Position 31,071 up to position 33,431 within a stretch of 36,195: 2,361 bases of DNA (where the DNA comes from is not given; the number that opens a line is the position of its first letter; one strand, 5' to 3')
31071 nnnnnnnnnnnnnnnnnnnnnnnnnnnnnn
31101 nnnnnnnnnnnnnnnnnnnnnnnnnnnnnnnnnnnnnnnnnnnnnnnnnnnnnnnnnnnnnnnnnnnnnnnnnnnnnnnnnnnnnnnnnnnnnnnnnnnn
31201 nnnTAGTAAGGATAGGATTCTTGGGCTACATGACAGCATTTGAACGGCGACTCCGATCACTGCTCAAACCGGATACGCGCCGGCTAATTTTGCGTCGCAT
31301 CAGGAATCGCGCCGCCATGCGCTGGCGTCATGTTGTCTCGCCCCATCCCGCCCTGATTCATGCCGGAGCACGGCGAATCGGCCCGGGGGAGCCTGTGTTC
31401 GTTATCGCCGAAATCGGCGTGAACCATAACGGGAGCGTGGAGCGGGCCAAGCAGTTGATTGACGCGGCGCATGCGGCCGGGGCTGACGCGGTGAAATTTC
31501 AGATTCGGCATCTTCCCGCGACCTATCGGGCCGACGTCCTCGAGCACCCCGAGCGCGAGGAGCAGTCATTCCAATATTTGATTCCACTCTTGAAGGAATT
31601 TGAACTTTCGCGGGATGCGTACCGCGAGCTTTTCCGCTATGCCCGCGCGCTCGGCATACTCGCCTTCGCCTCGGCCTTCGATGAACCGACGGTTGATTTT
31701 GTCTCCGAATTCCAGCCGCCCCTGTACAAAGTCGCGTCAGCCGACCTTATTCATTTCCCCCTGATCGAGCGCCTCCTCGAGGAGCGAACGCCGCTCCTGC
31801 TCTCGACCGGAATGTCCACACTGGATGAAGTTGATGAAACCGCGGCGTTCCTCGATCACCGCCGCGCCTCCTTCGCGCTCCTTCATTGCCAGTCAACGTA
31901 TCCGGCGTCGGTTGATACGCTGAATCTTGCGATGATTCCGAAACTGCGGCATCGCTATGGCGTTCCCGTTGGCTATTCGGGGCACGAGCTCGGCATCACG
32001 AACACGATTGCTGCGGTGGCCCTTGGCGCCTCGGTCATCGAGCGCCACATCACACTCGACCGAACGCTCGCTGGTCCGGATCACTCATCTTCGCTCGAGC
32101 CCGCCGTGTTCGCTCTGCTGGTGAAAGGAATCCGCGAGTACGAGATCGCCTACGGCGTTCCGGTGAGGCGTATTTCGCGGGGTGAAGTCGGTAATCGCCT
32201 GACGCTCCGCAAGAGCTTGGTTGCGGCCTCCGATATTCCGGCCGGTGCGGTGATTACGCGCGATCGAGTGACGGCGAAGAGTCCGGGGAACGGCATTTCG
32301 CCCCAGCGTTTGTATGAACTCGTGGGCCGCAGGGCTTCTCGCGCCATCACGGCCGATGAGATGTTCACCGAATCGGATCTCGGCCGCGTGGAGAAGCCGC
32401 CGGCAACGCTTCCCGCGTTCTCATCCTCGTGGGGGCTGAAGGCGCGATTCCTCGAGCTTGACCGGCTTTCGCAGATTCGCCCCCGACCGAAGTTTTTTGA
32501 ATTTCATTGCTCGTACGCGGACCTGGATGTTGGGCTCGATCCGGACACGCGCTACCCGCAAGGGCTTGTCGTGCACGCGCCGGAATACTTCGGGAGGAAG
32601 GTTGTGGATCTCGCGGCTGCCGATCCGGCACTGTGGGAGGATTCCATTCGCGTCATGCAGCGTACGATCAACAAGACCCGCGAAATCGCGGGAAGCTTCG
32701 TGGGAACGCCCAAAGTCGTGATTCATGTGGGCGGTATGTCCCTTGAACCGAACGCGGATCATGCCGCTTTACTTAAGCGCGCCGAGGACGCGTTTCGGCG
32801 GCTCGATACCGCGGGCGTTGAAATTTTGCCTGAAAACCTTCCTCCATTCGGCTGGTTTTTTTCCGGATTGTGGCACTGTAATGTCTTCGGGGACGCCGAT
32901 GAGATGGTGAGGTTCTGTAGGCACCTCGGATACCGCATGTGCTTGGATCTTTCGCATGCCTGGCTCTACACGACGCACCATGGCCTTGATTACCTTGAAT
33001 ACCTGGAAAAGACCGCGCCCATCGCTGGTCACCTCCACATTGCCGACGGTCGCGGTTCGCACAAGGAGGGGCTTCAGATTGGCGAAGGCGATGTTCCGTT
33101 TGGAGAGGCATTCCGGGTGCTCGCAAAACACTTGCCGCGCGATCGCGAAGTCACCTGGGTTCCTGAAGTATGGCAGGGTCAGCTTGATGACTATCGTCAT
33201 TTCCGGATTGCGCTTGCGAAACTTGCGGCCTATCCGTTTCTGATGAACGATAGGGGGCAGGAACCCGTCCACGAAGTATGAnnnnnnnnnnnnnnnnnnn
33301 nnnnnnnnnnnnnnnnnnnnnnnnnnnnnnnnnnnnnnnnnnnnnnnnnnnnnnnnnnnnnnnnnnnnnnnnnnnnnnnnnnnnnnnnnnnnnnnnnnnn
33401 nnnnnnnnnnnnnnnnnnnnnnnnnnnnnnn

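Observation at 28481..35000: Non-canonical ulosonic (sialic-like) acid module lacking the usual precursor genes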

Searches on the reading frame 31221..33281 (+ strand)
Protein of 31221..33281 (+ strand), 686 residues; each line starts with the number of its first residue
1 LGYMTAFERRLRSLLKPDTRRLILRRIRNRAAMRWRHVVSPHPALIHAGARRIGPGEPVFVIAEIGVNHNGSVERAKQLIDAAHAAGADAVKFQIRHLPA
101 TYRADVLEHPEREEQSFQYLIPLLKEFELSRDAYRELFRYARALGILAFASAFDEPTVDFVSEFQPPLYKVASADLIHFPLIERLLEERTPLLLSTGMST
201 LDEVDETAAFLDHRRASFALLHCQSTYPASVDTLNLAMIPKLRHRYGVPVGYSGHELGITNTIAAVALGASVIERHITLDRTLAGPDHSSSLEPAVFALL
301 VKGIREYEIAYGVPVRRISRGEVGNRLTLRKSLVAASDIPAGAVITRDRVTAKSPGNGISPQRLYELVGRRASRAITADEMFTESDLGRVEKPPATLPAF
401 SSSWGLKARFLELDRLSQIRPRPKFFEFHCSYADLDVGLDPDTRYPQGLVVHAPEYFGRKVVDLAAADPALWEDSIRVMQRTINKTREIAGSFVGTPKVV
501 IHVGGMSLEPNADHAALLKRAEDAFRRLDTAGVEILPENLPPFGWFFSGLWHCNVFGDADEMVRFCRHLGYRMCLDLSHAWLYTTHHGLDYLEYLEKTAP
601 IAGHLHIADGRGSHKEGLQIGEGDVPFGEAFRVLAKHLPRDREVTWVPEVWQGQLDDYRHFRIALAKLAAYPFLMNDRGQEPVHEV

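Call 4: search_protein_families(library=pfam, proteins=[window:31221-33281:+], max_evalue=0.01)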
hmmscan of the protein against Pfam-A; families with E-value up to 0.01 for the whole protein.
window:31221-33281:+ (686 aa): 3 families
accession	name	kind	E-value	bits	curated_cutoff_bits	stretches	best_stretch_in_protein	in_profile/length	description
PF03102.20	NeuB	-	1.6e-74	250.9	22.1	1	79-313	1-238/241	NeuB family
PF01261.30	AP_endonuc_2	-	3.1e-20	73.4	31.1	1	449-636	44-218/249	Xylose isomerase-like TIM barrel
PF08666.17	SAF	-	7.9e-12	46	21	1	331-387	2-62/63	SAF domain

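Call 7: search_protein_families(library=ncbifam, proteins=[window:31221-33281:+], max_evalue=0.001)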
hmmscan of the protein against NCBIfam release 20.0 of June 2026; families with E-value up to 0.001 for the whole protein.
window:31221-33281:+ (686 aa): 2 families
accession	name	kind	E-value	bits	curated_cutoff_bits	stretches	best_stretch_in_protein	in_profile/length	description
TIGR03569.1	NeuB_NnaB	equivalog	1.2e-93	313.8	399.65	1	59-381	1-328/329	N-acetylneuraminate synthase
TIGR03586.1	PseI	equivalog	8.8e-74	248.6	340.25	1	59-380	2-325/327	pseudaminic acid synthase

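Call 8: find_homologous_proteins(query=window:31221-33281:+, max_evalue=1e-10)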
Query window:31221-33281:+ (686 aa): 6690 proteins with E <= 1e-10 among 8000 candidates; the best 120 are listed.
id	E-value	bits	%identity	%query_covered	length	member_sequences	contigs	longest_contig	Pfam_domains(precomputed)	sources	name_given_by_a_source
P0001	0.0e+0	1489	99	95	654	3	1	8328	PF03102.21,PF08666.18,PF01261.31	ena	-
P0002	0.0e+0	1388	89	99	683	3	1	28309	PF03102.21,PF08666.18,PF01261.31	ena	-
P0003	0.0e+0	1373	87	99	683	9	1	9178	PF03102.21,PF08666.18,PF01261.31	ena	-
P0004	0.0e+0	1360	88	100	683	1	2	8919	PF03102.21,PF08666.18,PF01261.31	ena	-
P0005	0.0e+0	1328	85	99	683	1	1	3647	PF03102.21,PF08666.18,PF01261.31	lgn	-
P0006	0.0e+0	1077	70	98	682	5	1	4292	PF03102.21,PF08666.18,PF01261.31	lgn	-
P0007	0.0e+0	1067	69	97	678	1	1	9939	PF03102.21,PF08666.18,PF01261.31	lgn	-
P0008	0.0e+0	1054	68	98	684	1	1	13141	PF03102.21,PF08666.18,PF01261.31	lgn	-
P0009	0.0e+0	1029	68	99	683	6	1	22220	PF03102.21,PF08666.18,PF01261.31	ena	-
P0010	0.0e+0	1020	65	99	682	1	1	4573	PF03102.21,PF08666.18,PF01261.31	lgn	-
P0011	5.0e-298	1008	66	98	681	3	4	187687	PF03102.21,PF08666.18,PF01261.31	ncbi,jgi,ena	-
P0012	4.7e-296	1002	67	98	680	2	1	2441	PF03102.21,PF08666.18,PF01261.31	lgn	-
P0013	2.2e-291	986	65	97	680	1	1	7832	PF03102.21,PF08666.18,PF01261.31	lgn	-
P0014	2.9e-289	979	66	94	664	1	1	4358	PF03102.21,PF08666.18,PF01261.31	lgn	-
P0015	4.0e-282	956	65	92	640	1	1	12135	PF03102.21,PF08666.18,PF01261.31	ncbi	-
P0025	2.3e-240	818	56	96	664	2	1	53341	PF03102.21,PF08666.18,PF01261.31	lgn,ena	-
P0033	2.6e-198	679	52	92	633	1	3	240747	PF03102.21,PF08666.18,PF01261.31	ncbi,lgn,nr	ncbi:MAG: N-acetylneuraminate synthase family protein [Elusimicrobia bacterium]|nr:N-acetylneuramina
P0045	2.5e-184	632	50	92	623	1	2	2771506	PF03102.21,PF08666.18,PF01261.31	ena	-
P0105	4.7e-173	595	47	92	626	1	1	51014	PF03102.21,PF08666.18,PF01261.31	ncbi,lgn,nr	ncbi:hypothetical protein EPN90_02980 [Patescibacteria group bacterium]|nr:MAG: hypothetical protein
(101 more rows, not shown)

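Call 10: find_encoding_contigs(protein=P0011, flank=10000, max_places=3)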
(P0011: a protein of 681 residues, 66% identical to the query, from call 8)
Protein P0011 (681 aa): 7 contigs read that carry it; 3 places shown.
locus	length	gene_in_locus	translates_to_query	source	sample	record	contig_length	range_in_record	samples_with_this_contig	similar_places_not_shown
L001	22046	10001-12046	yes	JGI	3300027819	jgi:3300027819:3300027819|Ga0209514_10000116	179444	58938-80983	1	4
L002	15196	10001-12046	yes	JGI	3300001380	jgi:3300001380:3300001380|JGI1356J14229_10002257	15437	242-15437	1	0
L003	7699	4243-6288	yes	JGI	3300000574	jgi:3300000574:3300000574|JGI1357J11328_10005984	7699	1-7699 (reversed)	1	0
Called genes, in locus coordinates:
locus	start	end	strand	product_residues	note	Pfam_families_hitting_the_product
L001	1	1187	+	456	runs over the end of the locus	PF04464:Glyphos_transf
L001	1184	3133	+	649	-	-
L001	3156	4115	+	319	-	PF00535:Glycos_transf_2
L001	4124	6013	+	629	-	PF13522:GATase_6, PF12481:DUF3700 (weak), PF13537:GATase_7, PF00733:Asn_synthase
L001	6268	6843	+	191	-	PF13489:Methyltransf_23, PF08241:Methyltransf_11, PF08242:Methyltransf_12 (weak), PF13649:Methyltransf_25 (weak)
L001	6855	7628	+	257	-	PF13489:Methyltransf_23, PF08003:Methyltransf_9, PF13847:Methyltransf_31, PF08241:Methyltransf_11, PF08242:Methyltransf_12, PF13649:Methyltransf_25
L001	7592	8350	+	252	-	PF01209:Ubie_methyltran (weak), PF03141:Methyltransf_29 (weak), PF13489:Methyltransf_23, PF07021:MetW (weak), PF13847:Methyltransf_31, PF08241:Methyltransf_11, PF08242:Methyltransf_12, PF13649:Methyltransf_25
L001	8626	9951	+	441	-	PF04464:Glyphos_transf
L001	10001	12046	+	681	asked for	PF03102:NeuB, PF08666:SAF, PF01261:AP_endonuc_2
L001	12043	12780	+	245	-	PF02348:CTP_transf_3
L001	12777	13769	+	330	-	PF01408:GFO_IDH_MocA, PF02894:GFO_IDH_MocA_C, PF22725:GFO_IDH_MocA_C3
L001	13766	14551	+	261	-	PF00106:adh_short, PF01370:Epimerase, PF13561:adh_short_C2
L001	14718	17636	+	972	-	PF08757:CotH, PF05048:NosD, PF13229:Beta_helix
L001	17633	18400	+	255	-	PF09359:VTC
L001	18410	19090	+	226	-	PF16316:DUF4956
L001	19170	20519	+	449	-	PF04464:Glyphos_transf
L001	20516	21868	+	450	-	PF04464:Glyphos_transf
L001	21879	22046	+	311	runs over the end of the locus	PF01370:Epimerase, PF04321:RmlD_sub_bind (weak), PF01073:3Beta_HSD, PF07993:NAD_binding_4 (weak), PF16363:GDP_Man_Dehyd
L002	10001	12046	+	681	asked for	PF03102:NeuB, PF08666:SAF, PF01261:AP_endonuc_2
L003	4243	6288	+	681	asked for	PF03102:NeuB, PF08666:SAF, PF01261:AP_endonuc_2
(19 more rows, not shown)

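Call 11: find_encoding_contigs(protein=P0033, flank=10000, max_places=1)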
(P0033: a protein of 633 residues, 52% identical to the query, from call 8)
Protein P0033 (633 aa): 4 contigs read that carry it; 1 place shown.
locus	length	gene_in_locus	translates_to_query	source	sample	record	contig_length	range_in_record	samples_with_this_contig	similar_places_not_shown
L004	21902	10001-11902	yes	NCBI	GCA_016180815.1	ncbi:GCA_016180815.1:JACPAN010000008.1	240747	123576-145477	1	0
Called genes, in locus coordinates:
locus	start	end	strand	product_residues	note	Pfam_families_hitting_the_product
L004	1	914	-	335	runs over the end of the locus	PF01073:3Beta_HSD, PF01370:Epimerase, PF02719:Polysacc_synt_2, PF04321:RmlD_sub_bind, PF05368:NmrA (weak), PF07993:NAD_binding_4, PF13460:NAD_binding_10 (faint), PF16363:GDP_Man_Dehyd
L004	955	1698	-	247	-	PF00535:Glycos_transf_2, PF13641:Glyco_tranf_2_3 (weak)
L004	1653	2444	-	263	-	PF00483:NTP_transferase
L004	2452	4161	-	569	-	PF00571:CBS (faint), PF07992:Pyr_redox_2 (faint), PF02826:2-Hacid_dh_C (faint), PF03721:UDPG_MGDP_dh_N, PF00984:UDPG_MGDP_dh, PF03720:UDPG_MGDP_dh_C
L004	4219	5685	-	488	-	PF04464:Glyphos_transf (faint)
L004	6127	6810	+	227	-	PF12281:NTP_transf_8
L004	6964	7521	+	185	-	-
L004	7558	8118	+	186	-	-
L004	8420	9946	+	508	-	PF02310:B12-binding (weak), PF04055:Radical_SAM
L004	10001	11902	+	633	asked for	PF03102:NeuB, PF08666:SAF, PF01261:AP_endonuc_2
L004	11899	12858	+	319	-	PF01073:3Beta_HSD, PF01370:Epimerase, PF04321:RmlD_sub_bind, PF13460:NAD_binding_10 (weak), PF16363:GDP_Man_Dehyd, PF07993:NAD_binding_4 (weak), PF02719:Polysacc_synt_2 (weak)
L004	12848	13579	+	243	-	PF02348:CTP_transf_3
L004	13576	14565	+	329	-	PF01408:GFO_IDH_MocA, PF01488:Shikimate_DH (weak), PF03807:F420_oxidored (weak), PF02894:GFO_IDH_MocA_C, PF22725:GFO_IDH_MocA_C3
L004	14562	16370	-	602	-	PF13231:PMT_2 (weak)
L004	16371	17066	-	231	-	PF00535:Glycos_transf_2, PF13641:Glyco_tranf_2_3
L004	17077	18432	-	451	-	PF01943:Polysacc_synt, PF13440:Polysacc_synt_3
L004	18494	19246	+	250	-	PF13489:Methyltransf_23, PF08242:Methyltransf_12 (weak), PF13649:Methyltransf_25 (weak), PF08241:Methyltransf_11, PF13847:Methyltransf_31 (faint)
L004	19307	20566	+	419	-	PF01075:Glyco_transf_9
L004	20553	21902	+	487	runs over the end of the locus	PF13231:PMT_2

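Call 12: find_encoding_contigs(protein=P0045, flank=10000, max_places=1)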
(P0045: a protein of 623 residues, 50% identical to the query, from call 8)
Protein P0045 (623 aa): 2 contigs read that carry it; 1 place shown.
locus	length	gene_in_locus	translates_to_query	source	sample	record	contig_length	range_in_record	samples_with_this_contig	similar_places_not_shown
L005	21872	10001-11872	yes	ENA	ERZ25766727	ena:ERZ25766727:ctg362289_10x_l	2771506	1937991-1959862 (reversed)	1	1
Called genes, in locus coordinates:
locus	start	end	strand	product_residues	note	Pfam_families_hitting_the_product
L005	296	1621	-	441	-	PF13701:DDE_Tnp_1_4, PF01609:DDE_Tnp_1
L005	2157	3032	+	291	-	PF13384:HTH_23 (faint), PF13551:HTH_29 (faint), PF13565:HTH_32, PF00665:rve, PF13683:rve_3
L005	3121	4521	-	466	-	PF13701:DDE_Tnp_1_4, PF01609:DDE_Tnp_1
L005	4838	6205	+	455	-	PF03721:UDPG_MGDP_dh_N, PF00984:UDPG_MGDP_dh, PF03720:UDPG_MGDP_dh_C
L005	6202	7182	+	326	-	PF01073:3Beta_HSD, PF01370:Epimerase, PF02719:Polysacc_synt_2 (faint), PF04321:RmlD_sub_bind, PF07993:NAD_binding_4 (faint), PF16363:GDP_Man_Dehyd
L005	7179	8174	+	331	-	PF01209:Ubie_methyltran (weak), PF03848:TehB (weak), PF05175:MTS, PF13489:Methyltransf_23, PF13847:Methyltransf_31, PF08241:Methyltransf_11, PF08242:Methyltransf_12, PF13649:Methyltransf_25, +2 more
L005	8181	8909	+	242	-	PF02348:CTP_transf_3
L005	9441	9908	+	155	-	PF02894:GFO_IDH_MocA_C, PF22725:GFO_IDH_MocA_C3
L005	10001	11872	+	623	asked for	PF03102:NeuB, PF08666:SAF (weak), PF01261:AP_endonuc_2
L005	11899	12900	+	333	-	PF01073:3Beta_HSD, PF01370:Epimerase, PF02719:Polysacc_synt_2 (weak), PF04321:RmlD_sub_bind (weak), PF07993:NAD_binding_4, PF16363:GDP_Man_Dehyd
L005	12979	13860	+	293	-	-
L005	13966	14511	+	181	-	-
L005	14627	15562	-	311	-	PF13276:HTH_21, PF00665:rve, PF13683:rve_3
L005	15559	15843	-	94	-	PF01527:HTH_Tnp_1, PF13518:HTH_28 (weak)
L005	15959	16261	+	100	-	PF02310:B12-binding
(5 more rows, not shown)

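Call 13: find_encoding_contigs(protein=P0105, flank=10000, max_places=1)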
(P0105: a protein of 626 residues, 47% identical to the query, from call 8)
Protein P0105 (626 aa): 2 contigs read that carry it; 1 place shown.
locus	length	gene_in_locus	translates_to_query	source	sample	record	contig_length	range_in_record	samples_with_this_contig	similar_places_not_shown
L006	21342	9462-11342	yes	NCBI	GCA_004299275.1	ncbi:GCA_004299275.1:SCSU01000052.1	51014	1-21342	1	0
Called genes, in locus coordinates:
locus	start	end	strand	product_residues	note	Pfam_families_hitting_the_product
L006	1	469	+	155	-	PF01370:Epimerase, PF16363:GDP_Man_Dehyd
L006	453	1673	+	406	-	PF08421:Methyltransf_13, PF13489:Methyltransf_23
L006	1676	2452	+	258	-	PF00106:adh_short, PF13561:adh_short_C2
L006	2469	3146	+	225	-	PF13489:Methyltransf_23, PF13847:Methyltransf_31 (weak), PF08241:Methyltransf_11, PF08242:Methyltransf_12, PF13649:Methyltransf_25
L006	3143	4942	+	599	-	PF02776:TPP_enzyme_N, PF00205:TPP_enzyme_M, PF02775:TPP_enzyme_C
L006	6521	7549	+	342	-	PF08240:ADH_N, PF00107:ADH_zinc_N, PF13602:ADH_zinc_N_2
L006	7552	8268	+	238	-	PF00535:Glycos_transf_2, PF13641:Glyco_tranf_2_3 (weak)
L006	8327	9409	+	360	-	PF01408:GFO_IDH_MocA, PF22725:GFO_IDH_MocA_C3, PF02894:GFO_IDH_MocA_C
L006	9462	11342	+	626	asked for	PF03102:NeuB, PF08666:SAF, PF01261:AP_endonuc_2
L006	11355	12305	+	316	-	PF01073:3Beta_HSD, PF01370:Epimerase, PF04321:RmlD_sub_bind, PF07993:NAD_binding_4 (faint), PF16363:GDP_Man_Dehyd, PF02719:Polysacc_synt_2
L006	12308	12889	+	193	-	PF12710:HAD (weak), PF08282:Hydrolase_3 (weak)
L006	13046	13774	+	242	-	PF02348:CTP_transf_3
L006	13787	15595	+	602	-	PF01370:Epimerase (faint), PF01408:GFO_IDH_MocA, PF02894:GFO_IDH_MocA_C, PF22725:GFO_IDH_MocA_C3, PF00106:adh_short, PF08659:KR (weak), PF13561:adh_short_C2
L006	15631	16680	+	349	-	PF03102:NeuB, PF08666:SAF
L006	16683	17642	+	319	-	PF00070:Pyr_redox (weak), PF04321:RmlD_sub_bind (weak), PF01073:3Beta_HSD (weak), PF01370:Epimerase, PF16363:GDP_Man_Dehyd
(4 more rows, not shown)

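Call 25: find_related_loci(query=window:31221-33281:+, collection=genome_contigs, flank=10000)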
Query window:31221-33281:+ (686 aa) in genome_contigs; peptide patterns used: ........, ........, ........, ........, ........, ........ (x = any residue, [..] = any of these).
25 stretches matched a pattern, but none encodes a relative of the query by tblastn (E <= 1e-3).
